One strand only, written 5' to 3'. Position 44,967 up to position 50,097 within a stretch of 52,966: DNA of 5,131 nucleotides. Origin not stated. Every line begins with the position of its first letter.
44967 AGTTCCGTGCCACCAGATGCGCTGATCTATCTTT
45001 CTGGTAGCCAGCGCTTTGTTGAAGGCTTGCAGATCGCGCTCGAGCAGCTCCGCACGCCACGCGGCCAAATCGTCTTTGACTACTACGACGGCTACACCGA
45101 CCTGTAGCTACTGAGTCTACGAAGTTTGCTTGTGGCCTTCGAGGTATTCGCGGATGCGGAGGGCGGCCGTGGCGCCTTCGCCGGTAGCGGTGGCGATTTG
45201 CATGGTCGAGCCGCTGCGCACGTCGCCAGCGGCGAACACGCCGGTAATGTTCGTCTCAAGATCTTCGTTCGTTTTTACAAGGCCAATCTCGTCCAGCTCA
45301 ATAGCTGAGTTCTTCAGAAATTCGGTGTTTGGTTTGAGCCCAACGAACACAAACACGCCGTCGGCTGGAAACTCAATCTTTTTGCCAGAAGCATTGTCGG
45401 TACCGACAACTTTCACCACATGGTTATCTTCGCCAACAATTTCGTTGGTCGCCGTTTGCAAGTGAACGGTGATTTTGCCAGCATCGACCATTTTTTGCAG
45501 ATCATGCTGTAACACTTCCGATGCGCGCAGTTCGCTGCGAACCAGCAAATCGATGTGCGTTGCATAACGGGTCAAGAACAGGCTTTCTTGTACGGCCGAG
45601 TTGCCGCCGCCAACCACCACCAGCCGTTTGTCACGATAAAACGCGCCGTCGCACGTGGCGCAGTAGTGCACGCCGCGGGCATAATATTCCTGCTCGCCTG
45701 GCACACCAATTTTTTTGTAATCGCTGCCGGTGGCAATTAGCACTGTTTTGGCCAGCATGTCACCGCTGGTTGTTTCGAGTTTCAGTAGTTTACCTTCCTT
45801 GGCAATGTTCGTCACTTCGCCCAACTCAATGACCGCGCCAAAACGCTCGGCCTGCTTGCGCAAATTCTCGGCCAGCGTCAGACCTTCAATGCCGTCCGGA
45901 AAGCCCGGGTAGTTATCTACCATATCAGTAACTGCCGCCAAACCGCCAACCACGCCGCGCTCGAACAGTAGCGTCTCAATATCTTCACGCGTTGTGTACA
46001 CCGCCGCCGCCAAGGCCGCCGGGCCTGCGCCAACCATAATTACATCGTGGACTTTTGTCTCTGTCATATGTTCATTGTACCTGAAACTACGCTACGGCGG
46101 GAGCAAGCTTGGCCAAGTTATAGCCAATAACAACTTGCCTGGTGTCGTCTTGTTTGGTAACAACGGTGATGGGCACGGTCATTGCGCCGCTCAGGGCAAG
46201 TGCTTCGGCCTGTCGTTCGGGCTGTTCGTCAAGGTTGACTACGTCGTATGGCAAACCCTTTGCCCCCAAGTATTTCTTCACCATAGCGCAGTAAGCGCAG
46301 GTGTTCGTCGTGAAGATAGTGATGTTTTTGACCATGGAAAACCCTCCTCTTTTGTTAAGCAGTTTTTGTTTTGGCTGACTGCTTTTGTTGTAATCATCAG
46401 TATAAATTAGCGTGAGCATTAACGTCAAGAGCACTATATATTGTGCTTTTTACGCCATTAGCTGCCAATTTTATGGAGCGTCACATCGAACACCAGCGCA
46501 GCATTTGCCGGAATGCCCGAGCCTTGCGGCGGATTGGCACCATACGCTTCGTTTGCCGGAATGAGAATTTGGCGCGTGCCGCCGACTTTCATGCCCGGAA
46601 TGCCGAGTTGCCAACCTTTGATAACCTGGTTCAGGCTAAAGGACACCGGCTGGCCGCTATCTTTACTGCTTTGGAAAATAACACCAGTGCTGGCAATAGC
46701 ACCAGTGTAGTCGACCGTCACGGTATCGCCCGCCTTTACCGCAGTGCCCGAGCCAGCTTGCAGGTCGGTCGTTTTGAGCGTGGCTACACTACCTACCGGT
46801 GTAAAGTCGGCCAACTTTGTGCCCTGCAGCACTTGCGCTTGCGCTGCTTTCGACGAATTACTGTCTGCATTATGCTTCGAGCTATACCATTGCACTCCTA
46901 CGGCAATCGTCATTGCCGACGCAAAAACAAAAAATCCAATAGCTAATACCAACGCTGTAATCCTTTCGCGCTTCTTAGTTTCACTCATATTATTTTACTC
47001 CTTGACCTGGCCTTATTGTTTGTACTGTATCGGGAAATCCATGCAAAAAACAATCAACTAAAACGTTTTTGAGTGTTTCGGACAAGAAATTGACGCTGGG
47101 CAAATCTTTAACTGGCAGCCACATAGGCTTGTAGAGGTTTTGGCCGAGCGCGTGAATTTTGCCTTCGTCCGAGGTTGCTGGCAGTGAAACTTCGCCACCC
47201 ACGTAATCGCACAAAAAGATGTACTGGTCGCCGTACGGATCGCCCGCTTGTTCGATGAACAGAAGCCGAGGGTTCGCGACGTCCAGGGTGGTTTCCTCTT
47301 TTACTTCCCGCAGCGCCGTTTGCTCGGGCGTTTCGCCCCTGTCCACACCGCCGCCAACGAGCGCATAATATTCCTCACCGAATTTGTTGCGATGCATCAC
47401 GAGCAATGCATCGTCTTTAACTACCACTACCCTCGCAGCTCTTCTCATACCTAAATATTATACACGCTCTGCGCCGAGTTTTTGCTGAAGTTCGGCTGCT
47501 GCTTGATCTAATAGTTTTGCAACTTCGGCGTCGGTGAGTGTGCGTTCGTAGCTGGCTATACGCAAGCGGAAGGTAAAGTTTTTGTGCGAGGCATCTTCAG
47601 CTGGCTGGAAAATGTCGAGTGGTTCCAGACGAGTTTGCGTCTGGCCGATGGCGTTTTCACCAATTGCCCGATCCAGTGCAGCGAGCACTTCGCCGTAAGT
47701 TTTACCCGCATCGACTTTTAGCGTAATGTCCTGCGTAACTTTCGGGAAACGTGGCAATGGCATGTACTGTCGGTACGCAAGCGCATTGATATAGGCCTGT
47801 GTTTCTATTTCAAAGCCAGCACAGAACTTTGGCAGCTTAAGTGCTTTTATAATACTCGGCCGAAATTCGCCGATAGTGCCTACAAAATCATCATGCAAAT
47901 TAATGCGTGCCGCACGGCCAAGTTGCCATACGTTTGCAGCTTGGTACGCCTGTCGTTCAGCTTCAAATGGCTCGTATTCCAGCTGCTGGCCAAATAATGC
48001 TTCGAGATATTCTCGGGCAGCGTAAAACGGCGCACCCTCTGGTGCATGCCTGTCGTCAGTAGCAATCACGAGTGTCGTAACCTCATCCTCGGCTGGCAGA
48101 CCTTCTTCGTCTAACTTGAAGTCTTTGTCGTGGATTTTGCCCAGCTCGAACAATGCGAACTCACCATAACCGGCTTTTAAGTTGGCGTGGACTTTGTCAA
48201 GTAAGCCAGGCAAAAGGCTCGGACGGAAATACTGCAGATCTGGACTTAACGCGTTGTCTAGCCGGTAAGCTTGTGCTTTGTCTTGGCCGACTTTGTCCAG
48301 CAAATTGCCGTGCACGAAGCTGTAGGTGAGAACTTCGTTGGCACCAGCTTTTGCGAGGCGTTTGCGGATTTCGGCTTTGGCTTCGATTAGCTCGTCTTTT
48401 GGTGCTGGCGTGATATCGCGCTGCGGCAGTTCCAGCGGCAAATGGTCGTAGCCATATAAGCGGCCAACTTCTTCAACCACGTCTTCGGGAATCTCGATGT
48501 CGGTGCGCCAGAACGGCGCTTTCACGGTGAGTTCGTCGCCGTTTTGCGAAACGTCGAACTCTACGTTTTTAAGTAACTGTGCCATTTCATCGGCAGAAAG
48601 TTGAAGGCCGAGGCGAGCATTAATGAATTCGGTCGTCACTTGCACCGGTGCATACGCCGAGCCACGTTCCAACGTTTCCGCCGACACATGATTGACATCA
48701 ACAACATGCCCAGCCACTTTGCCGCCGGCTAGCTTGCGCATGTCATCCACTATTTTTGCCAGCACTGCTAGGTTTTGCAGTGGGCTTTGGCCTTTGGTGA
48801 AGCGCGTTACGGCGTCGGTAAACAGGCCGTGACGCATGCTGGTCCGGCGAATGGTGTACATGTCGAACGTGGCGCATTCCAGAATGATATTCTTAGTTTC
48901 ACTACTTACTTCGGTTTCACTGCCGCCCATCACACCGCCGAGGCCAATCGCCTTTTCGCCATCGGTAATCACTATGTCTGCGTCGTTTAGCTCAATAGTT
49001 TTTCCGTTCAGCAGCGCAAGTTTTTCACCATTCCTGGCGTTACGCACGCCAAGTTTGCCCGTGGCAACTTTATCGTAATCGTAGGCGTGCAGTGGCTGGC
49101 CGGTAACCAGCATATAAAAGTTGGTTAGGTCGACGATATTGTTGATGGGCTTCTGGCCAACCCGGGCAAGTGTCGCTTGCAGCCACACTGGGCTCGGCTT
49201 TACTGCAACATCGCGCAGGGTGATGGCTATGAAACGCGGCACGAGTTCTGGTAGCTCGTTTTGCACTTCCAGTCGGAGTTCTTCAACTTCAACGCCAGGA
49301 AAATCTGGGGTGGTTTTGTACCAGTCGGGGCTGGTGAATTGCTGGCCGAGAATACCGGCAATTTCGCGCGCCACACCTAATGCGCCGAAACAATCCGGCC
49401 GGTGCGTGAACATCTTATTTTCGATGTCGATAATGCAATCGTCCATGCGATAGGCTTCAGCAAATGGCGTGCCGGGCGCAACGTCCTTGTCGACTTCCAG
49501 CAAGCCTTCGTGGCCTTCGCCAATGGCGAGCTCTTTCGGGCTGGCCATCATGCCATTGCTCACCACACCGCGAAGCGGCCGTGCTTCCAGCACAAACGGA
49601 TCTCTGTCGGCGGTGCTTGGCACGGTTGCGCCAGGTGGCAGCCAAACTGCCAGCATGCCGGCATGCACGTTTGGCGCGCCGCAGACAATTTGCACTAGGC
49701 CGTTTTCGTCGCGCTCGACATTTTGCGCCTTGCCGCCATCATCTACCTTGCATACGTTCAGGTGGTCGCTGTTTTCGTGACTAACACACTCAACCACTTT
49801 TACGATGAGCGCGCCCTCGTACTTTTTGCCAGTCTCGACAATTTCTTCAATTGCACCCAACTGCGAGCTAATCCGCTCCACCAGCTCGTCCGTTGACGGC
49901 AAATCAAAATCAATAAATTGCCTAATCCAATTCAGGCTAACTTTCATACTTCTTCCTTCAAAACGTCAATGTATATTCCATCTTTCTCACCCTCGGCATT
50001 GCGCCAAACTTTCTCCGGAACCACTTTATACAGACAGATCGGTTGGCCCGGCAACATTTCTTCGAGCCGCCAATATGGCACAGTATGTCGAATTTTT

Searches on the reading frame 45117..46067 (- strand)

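Call 97: search_protein_families(library=pfam, proteins=[window:45117-46067:-], max_evalue=0.0001)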
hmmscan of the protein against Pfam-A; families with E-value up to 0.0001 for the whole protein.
window:45117-46067:- (316 aa): 7 families
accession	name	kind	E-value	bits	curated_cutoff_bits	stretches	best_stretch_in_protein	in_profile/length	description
PF07992.20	Pyr_redox_2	-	6.9e-47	160.7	26.1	1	7-298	1-291/291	Pyridine nucleotide-disulphide oxidoreductase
PF13738.12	Pyr_redox_3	-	8e-30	104.6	30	1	61-281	79-305/305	Pyridine nucleotide-disulphide oxidoreductase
PF00070.33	Pyr_redox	-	4.1e-08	34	22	1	148-222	1-79/82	Pyridine nucleotide-disulphide oxidoreductase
PF12831.13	FAD_oxidored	-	2.1e-06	27.8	27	0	8-45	1-39/416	FAD dependent oxidoreductase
PF13434.12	Lys_Orn_oxgnase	-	3.8e-05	23.4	21.3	0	5-37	1-34/339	L-lysine 6-monooxygenase/L-ornithine 5-monooxygenase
PF13450.12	NAD_binding_8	-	4.3e-05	24.1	21.9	0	12-45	2-36/68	NAD(P)-binding Rossmann-like domain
PF01266.30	DAO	-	7.4e-05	22.9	27.9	0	61-120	147-209/353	FAD dependent oxidoreductase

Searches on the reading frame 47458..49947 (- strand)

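Call 97: search_protein_families(library=pfam, proteins=[window:47458-49947:-], max_evalue=0.0001)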
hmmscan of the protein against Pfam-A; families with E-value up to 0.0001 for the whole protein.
window:47458-49947:- (829 aa): 5 families
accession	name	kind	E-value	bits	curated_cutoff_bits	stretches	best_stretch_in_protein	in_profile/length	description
PF03483.22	B3_4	-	5.5e-55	186.1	29.3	1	236-408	2-174/174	B3/4 domain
PF17759.6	tRNA_synthFbeta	-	7.1e-36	124.1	22.4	1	503-715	1-213/214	Phenylalanyl tRNA synthetase beta chain CLM domain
PF03484.21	B5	-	3.9e-22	78.7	28.6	1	435-500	1-67/67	tRNA synthetase B5 domain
PF03147.19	FDX-ACB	-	3.4e-13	50.3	31.1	1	732-827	1-92/94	Ferredoxin-fold anticodon binding domain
PF01588.26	tRNA_bind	-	7.7e-12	45.6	27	1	48-160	3-95/96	Putative tRNA binding domain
